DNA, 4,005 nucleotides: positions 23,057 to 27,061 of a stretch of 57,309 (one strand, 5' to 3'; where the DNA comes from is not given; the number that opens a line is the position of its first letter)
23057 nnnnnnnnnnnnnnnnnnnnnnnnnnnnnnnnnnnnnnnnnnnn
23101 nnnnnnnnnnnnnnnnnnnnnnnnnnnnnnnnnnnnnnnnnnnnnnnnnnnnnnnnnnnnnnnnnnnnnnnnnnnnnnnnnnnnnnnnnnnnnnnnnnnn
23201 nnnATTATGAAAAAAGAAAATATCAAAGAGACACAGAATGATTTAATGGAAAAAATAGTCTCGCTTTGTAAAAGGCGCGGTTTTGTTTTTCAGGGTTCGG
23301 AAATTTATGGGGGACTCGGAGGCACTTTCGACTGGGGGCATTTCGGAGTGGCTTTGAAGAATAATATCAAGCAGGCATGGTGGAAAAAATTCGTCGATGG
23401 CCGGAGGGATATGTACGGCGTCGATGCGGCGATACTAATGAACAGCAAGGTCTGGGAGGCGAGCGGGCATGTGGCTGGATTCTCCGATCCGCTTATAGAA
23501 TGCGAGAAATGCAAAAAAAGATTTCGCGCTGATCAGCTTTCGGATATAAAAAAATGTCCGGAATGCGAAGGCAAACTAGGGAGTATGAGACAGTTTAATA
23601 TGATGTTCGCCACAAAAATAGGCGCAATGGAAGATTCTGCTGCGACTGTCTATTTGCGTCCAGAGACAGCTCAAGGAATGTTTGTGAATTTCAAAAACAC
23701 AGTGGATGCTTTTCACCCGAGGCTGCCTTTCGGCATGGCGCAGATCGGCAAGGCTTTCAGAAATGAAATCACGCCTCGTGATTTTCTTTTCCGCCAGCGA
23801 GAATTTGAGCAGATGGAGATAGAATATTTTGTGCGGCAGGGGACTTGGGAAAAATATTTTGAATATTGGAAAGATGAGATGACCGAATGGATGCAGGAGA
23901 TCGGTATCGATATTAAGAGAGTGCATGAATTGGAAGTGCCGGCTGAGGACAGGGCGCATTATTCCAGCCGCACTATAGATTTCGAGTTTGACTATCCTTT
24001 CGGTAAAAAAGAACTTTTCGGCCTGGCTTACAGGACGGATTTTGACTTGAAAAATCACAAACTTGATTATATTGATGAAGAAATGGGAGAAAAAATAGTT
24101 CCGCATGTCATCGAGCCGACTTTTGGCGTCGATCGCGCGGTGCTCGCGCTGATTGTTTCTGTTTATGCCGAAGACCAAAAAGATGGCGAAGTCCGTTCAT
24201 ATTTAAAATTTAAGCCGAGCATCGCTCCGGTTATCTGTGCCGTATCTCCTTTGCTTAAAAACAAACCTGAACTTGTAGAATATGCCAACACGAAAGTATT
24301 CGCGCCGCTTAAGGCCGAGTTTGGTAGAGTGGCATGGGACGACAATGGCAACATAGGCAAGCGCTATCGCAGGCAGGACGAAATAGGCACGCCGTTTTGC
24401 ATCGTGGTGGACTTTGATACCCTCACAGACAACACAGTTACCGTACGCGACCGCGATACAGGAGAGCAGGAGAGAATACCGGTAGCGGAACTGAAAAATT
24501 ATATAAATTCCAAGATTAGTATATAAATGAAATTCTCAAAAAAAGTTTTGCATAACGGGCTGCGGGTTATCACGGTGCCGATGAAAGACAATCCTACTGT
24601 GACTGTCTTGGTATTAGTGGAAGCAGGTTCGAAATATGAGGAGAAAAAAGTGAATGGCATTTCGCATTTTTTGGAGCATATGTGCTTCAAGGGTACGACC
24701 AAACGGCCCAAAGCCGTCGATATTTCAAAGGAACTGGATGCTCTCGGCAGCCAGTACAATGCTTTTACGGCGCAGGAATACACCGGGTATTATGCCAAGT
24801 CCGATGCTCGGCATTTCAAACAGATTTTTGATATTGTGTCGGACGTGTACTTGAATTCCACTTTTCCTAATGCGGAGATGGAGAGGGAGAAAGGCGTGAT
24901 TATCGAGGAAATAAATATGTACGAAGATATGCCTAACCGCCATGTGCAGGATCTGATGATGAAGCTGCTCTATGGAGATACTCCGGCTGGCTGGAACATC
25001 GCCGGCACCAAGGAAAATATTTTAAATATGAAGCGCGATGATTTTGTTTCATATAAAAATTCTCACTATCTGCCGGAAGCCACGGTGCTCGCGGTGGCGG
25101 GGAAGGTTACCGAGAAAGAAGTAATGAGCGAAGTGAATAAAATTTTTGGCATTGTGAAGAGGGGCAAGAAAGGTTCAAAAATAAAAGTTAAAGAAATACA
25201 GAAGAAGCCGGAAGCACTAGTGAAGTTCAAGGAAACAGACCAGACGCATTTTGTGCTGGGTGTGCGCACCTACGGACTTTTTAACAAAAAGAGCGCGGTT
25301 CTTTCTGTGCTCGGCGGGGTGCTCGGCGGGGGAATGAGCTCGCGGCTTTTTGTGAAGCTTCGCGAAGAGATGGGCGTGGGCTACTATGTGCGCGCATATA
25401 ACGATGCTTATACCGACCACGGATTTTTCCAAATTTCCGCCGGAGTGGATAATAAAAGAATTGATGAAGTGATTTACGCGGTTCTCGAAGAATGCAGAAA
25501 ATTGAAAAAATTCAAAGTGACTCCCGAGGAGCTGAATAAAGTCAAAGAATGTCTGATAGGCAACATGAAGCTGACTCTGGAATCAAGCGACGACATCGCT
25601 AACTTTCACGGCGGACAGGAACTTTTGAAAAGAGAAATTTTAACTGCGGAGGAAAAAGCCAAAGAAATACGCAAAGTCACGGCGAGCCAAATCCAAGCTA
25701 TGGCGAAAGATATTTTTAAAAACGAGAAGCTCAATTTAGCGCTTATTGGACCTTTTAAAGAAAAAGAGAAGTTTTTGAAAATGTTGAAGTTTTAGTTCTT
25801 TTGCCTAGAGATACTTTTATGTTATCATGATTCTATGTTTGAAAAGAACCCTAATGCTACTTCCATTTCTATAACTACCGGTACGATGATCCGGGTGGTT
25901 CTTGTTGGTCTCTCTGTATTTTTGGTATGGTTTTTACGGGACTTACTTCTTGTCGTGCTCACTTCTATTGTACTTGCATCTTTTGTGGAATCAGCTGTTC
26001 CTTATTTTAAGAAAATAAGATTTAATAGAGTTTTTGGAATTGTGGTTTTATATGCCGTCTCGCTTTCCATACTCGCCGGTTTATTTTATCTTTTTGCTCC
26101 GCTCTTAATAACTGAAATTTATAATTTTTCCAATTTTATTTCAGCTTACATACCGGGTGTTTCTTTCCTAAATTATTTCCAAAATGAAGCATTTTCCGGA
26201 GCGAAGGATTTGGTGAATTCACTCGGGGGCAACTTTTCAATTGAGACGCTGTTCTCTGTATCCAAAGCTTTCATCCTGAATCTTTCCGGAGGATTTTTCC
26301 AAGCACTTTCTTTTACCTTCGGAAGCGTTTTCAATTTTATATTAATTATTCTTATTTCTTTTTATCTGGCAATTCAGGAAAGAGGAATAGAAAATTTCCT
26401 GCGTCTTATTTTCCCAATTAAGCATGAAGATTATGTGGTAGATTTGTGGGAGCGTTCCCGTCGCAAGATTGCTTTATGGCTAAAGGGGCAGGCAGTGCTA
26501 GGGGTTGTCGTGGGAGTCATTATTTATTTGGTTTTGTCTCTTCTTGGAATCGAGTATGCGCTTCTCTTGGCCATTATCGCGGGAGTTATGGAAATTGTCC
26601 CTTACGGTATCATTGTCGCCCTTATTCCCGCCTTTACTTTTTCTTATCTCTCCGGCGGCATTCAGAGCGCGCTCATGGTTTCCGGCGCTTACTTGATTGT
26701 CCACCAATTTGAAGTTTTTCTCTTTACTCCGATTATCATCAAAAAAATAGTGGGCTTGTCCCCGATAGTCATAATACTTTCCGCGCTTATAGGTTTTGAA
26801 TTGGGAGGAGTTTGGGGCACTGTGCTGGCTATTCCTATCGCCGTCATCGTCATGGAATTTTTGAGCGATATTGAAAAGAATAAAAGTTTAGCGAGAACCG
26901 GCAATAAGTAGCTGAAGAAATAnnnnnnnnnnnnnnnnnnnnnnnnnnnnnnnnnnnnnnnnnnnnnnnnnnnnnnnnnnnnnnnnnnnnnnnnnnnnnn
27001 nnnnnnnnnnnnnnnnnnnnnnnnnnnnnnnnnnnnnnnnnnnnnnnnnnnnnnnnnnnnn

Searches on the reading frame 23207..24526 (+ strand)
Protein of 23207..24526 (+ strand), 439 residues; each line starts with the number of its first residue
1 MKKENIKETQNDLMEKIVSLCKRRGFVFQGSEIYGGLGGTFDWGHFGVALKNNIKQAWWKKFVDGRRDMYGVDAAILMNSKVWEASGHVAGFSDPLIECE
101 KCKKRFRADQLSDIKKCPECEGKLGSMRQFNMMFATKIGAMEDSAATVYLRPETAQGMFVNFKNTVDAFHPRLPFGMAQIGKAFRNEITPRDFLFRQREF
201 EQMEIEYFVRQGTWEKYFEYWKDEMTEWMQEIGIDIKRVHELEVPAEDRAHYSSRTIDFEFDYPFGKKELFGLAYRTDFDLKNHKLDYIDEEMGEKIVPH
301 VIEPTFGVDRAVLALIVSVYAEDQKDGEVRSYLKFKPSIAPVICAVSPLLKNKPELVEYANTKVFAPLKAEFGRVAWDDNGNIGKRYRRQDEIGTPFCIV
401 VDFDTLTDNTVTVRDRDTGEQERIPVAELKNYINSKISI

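Call 85: search_protein_families(library=pfam, proteins=[window:23207-24526:+], max_evalue=0.00001)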
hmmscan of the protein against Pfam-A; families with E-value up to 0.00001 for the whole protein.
window:23207-24526:+ (439 aa): 2 families
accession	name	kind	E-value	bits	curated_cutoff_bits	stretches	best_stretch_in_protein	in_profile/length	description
PF03129.25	HGTP_anticodon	-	2.6e-21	76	21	1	344-435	2-93/94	Anticodon binding domain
PF00587.30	tRNA-synt_2b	-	4.4e-16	59.9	29.3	1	145-316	8-176/179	tRNA synthetase class II core domain (G, H, P, S and T)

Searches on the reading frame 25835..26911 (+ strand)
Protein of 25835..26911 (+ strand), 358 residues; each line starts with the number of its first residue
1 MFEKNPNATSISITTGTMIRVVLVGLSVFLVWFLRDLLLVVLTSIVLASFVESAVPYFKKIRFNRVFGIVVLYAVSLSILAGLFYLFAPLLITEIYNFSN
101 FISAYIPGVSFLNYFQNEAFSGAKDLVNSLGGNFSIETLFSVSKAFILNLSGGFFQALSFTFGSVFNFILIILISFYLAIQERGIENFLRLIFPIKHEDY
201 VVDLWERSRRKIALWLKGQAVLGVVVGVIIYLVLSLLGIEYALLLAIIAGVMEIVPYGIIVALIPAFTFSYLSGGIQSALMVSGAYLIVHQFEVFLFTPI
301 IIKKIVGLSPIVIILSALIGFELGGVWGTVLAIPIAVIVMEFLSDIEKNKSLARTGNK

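Call 85: search_protein_families(library=pfam, proteins=[window:25835-26911:+], max_evalue=0.00001)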
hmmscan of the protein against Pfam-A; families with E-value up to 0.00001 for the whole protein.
window:25835-26911:+ (358 aa): 1 family
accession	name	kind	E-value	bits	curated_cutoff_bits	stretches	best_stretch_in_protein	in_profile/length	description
PF01594.21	AI-2E_transport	-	8e-43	147.3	34.3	1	21-345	5-325/327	AI-2E family transporter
